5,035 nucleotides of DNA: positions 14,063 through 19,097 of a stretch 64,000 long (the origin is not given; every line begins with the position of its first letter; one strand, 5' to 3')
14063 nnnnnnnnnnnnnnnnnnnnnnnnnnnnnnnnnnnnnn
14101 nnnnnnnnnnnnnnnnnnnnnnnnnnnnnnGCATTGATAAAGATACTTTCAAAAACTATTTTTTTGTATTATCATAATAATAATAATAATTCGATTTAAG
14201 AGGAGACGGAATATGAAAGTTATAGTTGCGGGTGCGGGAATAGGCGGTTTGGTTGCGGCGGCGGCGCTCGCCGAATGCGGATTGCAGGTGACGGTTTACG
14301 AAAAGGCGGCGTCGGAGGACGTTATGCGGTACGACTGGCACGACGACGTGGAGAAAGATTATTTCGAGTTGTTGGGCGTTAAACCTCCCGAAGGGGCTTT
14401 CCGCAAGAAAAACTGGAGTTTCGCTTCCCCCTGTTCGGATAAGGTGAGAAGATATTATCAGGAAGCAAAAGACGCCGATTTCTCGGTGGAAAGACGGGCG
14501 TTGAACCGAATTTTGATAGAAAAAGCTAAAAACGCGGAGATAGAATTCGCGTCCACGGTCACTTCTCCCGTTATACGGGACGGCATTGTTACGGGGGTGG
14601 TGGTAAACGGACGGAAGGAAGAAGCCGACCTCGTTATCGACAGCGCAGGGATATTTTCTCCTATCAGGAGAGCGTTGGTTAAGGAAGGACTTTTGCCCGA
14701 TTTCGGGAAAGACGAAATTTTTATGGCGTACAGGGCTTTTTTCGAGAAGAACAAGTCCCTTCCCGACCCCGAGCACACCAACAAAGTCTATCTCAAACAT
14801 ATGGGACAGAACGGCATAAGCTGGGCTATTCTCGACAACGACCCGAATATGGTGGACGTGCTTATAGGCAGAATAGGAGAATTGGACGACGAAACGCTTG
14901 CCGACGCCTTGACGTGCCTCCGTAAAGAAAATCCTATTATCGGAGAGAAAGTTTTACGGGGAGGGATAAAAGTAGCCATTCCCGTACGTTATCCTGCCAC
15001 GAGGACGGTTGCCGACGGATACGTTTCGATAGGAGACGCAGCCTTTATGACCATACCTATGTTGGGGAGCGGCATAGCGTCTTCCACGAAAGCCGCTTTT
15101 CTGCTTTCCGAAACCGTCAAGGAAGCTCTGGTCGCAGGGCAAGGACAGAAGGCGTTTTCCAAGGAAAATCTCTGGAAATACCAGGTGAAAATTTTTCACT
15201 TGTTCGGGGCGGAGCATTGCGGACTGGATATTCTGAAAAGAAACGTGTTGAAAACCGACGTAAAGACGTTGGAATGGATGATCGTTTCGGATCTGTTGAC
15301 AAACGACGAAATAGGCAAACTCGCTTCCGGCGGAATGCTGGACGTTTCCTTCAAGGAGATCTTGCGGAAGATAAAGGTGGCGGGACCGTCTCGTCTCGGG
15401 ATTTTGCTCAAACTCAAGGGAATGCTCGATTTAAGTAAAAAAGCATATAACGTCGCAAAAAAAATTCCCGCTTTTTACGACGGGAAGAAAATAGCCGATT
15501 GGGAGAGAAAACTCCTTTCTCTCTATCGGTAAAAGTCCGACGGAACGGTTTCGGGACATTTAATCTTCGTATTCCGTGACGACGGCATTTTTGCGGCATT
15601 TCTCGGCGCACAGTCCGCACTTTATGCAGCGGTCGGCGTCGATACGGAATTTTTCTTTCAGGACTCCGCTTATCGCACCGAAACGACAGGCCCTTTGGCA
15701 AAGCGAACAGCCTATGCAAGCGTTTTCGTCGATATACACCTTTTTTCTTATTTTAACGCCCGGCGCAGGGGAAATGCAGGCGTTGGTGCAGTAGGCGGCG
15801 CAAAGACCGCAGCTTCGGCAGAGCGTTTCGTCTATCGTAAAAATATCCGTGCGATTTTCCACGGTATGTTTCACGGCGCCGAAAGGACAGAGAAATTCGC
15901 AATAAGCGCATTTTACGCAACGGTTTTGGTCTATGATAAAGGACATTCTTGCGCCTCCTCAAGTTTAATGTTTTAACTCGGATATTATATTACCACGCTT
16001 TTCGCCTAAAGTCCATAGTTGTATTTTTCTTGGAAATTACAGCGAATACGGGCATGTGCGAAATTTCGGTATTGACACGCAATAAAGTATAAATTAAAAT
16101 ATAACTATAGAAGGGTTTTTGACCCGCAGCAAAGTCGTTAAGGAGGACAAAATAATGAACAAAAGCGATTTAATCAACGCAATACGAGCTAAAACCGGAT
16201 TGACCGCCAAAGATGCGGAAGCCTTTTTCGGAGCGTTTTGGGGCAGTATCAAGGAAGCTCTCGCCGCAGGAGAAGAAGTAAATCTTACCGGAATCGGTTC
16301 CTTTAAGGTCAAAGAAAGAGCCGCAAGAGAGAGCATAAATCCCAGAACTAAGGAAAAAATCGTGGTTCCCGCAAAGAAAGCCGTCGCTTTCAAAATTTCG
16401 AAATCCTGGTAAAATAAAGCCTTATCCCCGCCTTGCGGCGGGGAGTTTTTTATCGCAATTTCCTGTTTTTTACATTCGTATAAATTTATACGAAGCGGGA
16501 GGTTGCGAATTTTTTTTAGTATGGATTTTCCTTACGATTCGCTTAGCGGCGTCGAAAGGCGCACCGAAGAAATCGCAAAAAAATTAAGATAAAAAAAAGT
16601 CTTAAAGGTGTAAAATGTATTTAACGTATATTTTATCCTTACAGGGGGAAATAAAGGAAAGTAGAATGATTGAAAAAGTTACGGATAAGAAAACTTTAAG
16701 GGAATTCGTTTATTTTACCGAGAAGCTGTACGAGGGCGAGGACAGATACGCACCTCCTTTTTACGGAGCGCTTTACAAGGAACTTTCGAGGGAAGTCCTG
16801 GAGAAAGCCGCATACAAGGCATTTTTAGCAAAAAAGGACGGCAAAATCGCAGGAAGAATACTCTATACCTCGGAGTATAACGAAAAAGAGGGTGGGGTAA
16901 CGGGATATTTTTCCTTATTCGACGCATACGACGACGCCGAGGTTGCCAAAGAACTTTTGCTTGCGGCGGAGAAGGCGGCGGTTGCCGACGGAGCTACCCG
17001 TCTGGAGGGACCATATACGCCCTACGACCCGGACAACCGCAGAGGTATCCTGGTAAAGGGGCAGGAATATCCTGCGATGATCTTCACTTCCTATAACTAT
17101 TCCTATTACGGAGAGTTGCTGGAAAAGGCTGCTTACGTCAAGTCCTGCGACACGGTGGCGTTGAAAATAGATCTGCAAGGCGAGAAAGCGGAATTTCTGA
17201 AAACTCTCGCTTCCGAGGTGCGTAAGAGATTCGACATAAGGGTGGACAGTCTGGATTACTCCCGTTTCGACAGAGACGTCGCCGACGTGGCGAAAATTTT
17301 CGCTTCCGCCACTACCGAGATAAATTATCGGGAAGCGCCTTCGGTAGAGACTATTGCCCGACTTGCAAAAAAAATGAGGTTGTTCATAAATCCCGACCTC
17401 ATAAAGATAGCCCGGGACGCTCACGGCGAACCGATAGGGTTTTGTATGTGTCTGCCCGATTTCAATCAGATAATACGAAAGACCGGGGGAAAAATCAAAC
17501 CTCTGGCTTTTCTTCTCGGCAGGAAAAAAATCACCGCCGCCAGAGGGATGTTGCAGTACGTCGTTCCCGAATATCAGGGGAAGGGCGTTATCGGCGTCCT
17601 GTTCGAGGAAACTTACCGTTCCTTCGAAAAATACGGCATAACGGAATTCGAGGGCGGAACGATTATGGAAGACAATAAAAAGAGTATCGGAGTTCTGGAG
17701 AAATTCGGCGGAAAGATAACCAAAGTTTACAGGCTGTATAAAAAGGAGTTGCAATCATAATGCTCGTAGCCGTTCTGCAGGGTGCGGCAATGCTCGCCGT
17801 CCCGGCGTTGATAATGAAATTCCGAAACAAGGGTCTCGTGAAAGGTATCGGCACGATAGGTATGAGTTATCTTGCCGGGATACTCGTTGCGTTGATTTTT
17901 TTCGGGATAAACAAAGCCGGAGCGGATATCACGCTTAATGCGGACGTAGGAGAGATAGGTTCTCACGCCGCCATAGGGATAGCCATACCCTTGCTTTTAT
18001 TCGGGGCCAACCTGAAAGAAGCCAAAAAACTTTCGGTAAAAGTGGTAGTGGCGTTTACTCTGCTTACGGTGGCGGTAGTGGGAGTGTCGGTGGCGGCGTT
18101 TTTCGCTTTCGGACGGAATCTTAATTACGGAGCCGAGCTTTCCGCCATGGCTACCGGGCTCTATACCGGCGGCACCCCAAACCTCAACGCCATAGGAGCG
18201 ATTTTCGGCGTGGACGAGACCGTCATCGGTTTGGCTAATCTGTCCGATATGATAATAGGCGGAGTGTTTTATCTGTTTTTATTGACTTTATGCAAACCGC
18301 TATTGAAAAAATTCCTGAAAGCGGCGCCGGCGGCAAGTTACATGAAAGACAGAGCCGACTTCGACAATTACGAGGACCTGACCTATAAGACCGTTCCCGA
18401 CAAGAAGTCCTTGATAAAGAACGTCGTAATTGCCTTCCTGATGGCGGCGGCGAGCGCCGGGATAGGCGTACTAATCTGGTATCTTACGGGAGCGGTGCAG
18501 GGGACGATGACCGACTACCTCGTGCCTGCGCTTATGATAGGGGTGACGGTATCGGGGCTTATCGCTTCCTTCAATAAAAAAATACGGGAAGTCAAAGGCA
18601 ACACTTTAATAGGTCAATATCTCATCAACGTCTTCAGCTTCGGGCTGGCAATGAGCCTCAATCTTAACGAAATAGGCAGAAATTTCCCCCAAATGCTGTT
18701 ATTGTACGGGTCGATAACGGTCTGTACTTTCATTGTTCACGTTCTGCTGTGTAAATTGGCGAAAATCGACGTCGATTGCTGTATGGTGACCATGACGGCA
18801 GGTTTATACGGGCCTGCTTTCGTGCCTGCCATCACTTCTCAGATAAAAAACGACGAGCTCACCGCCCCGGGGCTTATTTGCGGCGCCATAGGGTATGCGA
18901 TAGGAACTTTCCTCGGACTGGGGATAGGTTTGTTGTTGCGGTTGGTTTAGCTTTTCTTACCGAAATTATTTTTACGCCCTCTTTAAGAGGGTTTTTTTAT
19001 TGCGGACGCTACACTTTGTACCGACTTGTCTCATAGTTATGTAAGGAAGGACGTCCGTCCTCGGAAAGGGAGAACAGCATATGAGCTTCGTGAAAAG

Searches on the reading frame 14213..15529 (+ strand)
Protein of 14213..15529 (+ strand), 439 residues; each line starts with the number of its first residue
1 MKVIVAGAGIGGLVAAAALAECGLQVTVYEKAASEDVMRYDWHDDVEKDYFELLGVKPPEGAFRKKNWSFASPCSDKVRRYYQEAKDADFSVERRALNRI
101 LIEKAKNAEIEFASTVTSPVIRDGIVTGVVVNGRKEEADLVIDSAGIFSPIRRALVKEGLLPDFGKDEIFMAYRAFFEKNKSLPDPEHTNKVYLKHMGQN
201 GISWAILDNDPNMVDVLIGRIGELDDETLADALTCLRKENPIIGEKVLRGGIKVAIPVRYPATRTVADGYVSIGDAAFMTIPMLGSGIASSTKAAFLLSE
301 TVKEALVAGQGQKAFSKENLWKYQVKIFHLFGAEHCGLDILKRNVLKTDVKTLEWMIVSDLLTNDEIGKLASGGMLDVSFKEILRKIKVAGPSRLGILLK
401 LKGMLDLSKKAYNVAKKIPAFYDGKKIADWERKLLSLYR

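Call 25: search_protein_families(library=pfam, proteins=[window:14213-15529:+], max_evalue=0.001)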
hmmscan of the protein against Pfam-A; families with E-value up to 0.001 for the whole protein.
window:14213-15529:+ (439 aa): 7 families
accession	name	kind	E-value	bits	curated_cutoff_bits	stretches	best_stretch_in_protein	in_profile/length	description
PF01266.30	DAO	-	3.3e-07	30.6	27.9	0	2-32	1-31/353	FAD dependent oxidoreductase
PF00890.30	FAD_binding_2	-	1.6e-06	28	20.4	1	3-34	2-33/414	FAD binding domain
PF01494.25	FAD_binding_3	-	4.5e-06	26.5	22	1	2-306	3-322/349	FAD binding domain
PF05834.18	Lycopene_cycl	-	1.4e-05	24.8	23.4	0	3-150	2-144/380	Lycopene cyclase protein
PF13450.12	NAD_binding_8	-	3.7e-05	24.4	21.9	1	5-33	1-29/68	NAD(P)-binding Rossmann-like domain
PF07992.20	Pyr_redox_2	-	0.00049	20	26.1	0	1-34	1-31/291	Pyridine nucleotide-disulphide oxidoreductase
PF08491.16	SE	-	0.00092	18.8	20.1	0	251-305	113-167/276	Squalene epoxidase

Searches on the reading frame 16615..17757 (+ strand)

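Call 25: search_protein_families(library=pfam, proteins=[window:16615-17757:+], max_evalue=0.001)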
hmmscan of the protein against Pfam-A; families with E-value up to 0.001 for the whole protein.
window:16615-17757:+ (381 aa): 1 family
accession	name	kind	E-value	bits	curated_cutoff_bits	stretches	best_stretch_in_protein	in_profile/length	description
PF00583.31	Acetyltransf_1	-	1.2e-10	42.1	20.7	1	263-365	34-115/116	Acetyltransferase (GNAT) family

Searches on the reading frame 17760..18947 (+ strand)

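Call 25: search_protein_families(library=pfam, proteins=[window:17760-18947:+], max_evalue=0.001)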
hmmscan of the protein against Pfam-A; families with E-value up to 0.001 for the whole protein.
window:17760-18947:+ (396 aa): 1 family
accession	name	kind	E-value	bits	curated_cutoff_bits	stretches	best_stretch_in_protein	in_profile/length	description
PF05684.17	DUF819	-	1.1e-29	104.1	27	1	68-394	57-377/379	Protein of unknown function (DUF819)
